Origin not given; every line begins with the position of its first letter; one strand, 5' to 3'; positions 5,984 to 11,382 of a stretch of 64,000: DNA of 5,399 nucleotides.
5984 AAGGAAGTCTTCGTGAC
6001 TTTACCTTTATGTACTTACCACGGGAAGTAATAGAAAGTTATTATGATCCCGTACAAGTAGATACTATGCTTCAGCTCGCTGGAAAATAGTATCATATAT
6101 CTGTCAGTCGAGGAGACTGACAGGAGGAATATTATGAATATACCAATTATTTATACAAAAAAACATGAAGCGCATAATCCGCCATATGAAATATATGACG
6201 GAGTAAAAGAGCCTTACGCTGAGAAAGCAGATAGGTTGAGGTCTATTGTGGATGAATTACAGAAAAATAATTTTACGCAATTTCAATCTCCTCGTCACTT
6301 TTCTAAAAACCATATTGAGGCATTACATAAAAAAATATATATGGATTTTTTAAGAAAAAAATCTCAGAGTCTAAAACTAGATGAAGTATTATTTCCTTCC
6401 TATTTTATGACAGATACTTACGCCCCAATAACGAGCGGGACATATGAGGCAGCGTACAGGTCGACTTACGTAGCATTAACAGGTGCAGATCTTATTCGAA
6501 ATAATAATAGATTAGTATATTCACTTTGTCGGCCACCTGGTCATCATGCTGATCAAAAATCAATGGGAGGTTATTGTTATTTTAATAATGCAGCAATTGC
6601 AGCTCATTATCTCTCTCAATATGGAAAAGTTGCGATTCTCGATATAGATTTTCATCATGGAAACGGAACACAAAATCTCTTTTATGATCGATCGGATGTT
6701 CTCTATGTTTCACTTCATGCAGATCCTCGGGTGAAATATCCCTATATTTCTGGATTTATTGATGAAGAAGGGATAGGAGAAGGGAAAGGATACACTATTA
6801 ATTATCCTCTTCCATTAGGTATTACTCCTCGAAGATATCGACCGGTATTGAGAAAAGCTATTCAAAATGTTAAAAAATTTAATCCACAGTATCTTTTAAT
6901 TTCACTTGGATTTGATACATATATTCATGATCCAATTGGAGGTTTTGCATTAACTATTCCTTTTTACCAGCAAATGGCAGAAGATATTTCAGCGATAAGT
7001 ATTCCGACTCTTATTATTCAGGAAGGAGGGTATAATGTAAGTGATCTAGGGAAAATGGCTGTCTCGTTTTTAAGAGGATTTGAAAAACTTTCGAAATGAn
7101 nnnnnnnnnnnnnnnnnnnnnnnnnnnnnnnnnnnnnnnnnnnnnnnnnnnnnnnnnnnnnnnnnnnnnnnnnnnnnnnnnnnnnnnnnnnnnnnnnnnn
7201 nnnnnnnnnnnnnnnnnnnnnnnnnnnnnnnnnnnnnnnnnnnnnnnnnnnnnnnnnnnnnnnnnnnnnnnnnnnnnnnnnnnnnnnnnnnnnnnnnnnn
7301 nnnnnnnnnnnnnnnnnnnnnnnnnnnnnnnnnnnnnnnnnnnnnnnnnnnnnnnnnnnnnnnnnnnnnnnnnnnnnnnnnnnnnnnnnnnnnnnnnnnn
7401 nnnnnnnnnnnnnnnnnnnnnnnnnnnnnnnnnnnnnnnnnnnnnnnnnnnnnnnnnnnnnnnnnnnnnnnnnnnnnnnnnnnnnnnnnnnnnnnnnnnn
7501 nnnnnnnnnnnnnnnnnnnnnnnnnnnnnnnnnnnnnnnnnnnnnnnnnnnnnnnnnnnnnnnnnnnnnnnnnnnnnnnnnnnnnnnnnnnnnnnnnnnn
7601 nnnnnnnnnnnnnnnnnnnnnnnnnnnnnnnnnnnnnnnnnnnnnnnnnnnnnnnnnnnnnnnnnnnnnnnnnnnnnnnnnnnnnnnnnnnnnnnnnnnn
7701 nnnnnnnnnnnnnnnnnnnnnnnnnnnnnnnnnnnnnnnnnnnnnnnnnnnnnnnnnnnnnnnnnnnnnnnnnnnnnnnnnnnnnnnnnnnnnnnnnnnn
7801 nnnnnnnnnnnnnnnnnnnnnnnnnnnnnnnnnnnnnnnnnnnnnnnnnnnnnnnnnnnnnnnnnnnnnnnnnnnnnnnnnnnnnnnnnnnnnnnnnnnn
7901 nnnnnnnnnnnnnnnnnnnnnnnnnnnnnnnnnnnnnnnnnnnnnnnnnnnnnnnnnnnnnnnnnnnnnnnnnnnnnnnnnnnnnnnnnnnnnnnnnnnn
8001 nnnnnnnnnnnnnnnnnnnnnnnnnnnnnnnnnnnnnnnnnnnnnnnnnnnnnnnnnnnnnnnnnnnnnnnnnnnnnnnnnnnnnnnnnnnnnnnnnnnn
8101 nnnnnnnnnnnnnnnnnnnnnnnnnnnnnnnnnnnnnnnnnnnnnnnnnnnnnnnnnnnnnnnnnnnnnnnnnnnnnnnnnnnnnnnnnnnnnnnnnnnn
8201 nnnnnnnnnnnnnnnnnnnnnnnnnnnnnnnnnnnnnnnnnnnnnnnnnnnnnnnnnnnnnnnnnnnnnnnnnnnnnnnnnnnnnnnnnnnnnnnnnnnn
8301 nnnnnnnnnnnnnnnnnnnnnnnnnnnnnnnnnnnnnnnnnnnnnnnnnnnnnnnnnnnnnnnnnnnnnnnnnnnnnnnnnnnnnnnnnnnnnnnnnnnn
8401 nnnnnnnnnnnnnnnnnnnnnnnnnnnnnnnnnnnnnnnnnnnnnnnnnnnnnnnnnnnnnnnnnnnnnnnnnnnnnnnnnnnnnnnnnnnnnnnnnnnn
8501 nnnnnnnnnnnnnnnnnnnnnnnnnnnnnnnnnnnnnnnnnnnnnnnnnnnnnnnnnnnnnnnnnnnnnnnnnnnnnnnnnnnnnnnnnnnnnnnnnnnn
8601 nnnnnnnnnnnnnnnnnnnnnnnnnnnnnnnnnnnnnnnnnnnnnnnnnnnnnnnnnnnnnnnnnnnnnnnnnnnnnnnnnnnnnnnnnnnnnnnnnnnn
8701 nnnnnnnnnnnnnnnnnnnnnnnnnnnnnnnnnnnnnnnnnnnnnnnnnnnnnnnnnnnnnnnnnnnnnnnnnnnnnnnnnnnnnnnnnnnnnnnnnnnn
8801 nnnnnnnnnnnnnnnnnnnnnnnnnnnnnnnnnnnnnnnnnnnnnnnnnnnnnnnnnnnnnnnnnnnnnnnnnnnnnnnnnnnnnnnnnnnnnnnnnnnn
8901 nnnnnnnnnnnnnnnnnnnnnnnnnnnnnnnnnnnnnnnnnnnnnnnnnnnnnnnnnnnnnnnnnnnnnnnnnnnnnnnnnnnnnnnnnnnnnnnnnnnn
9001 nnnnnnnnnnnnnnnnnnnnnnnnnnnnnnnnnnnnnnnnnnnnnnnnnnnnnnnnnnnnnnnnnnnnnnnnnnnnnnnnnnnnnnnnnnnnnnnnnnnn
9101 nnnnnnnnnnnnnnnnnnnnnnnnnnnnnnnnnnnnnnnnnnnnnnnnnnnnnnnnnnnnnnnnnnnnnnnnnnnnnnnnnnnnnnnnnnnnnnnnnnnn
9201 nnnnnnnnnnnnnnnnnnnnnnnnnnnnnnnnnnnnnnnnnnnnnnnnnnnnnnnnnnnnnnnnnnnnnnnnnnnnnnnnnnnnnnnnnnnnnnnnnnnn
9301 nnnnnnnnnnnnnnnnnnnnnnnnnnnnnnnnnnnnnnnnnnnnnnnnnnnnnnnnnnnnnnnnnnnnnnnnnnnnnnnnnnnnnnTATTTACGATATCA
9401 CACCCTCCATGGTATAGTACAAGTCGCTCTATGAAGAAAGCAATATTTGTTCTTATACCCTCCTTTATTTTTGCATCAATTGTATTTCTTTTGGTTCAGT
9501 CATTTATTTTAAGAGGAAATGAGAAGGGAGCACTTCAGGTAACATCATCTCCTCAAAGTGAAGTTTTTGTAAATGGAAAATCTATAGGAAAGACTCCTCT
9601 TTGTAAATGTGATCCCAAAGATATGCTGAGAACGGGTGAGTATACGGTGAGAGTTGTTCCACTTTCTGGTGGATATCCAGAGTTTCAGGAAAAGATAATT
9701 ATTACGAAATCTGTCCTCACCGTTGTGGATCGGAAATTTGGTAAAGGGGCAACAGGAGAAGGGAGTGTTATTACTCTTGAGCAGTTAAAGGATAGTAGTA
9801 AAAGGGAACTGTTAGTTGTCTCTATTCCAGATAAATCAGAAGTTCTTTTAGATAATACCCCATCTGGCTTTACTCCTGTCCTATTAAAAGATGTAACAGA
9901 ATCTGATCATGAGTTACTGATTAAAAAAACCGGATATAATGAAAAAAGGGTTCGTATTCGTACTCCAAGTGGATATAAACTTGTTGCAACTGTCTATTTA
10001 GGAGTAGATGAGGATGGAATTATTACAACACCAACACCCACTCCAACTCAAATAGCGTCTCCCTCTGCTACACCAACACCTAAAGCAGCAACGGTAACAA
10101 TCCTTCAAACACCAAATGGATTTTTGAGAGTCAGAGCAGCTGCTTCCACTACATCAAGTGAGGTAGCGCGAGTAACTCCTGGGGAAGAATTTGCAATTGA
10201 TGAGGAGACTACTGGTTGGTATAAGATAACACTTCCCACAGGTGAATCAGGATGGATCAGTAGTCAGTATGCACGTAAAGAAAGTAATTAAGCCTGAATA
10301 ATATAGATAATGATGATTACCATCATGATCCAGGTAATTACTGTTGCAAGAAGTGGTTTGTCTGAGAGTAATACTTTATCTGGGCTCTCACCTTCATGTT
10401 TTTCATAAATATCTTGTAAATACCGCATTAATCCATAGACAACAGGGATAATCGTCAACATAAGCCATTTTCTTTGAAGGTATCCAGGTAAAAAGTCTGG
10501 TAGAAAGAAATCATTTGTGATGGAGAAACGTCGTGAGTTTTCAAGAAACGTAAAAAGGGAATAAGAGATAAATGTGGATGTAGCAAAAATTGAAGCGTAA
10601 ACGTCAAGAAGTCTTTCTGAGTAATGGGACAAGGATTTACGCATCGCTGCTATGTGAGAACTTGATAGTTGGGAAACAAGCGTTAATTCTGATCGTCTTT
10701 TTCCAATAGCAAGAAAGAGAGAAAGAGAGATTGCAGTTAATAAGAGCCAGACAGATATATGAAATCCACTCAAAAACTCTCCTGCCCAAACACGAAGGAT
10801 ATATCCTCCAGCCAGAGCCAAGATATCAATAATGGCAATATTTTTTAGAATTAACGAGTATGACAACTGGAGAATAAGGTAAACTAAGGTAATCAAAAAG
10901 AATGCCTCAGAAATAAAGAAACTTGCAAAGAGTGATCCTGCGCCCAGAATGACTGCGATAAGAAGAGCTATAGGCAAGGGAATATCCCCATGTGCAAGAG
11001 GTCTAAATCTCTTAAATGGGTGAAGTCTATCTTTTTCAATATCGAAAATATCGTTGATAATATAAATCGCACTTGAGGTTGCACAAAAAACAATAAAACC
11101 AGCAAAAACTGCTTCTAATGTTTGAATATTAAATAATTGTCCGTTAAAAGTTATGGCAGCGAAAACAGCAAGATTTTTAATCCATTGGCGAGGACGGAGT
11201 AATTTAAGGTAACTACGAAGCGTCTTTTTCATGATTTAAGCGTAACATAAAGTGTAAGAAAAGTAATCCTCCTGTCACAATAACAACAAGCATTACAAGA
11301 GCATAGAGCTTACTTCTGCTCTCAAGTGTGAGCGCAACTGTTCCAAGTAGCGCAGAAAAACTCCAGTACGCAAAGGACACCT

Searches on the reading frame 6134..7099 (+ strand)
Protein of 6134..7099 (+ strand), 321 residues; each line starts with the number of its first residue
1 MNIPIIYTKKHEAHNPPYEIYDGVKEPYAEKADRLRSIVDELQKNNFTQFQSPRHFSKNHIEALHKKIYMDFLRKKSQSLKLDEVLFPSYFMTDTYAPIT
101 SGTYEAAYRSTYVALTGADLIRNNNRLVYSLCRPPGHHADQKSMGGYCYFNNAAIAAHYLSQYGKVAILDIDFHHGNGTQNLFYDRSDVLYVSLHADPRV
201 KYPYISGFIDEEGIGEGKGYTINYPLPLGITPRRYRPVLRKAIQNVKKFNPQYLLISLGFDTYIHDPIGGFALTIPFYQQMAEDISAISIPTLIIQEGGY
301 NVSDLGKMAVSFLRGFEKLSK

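Call 6: search_protein_families(library=pfam, proteins=[window:6134-7099:+], max_evalue=0.00001)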
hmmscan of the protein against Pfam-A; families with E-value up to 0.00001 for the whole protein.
window:6134-7099:+ (321 aa): 1 family
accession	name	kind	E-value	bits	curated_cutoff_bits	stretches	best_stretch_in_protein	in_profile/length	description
PF00850.24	Hist_deacetyl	-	4.2e-75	253.3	27.9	1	29-314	2-296/298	Histone deacetylase domain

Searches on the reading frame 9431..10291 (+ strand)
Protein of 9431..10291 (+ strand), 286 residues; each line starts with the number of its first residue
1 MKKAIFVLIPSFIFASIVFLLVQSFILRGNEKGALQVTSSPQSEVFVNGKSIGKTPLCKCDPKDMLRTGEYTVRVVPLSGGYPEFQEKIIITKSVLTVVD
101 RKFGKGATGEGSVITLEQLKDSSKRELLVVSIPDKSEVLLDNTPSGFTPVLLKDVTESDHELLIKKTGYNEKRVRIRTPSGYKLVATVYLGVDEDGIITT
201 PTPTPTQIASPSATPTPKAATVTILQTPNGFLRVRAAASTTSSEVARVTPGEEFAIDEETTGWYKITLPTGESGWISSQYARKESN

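Call 6: search_protein_families(library=pfam, proteins=[window:9431-10291:+], max_evalue=0.00001)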
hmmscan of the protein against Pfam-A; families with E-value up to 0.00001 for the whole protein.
window:9431-10291:+ (286 aa): 3 families
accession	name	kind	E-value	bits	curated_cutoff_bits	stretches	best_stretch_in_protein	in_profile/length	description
PF08308.17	PEGA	-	1.2e-13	51.1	20.8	1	127-176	4-53/71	PEGA domain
PF08239.17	SH3_3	-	3.5e-13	50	27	1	231-280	2-52/54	Bacterial SH3 domain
PF06347.19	SH3_4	-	6.3e-06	26.3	24.1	0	233-278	6-51/56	Bacterial SH3 domain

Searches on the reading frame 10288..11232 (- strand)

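Call 6: search_protein_families(library=pfam, proteins=[window:10288-11232:-], max_evalue=0.00001)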
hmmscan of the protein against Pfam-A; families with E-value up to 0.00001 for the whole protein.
window:10288-11232:- (314 aa): 1 family
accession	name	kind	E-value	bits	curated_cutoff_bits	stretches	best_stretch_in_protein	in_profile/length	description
PF01040.23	UbiA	-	7.6e-17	61.9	34.2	1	40-175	20-156/250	UbiA prenyltransferase family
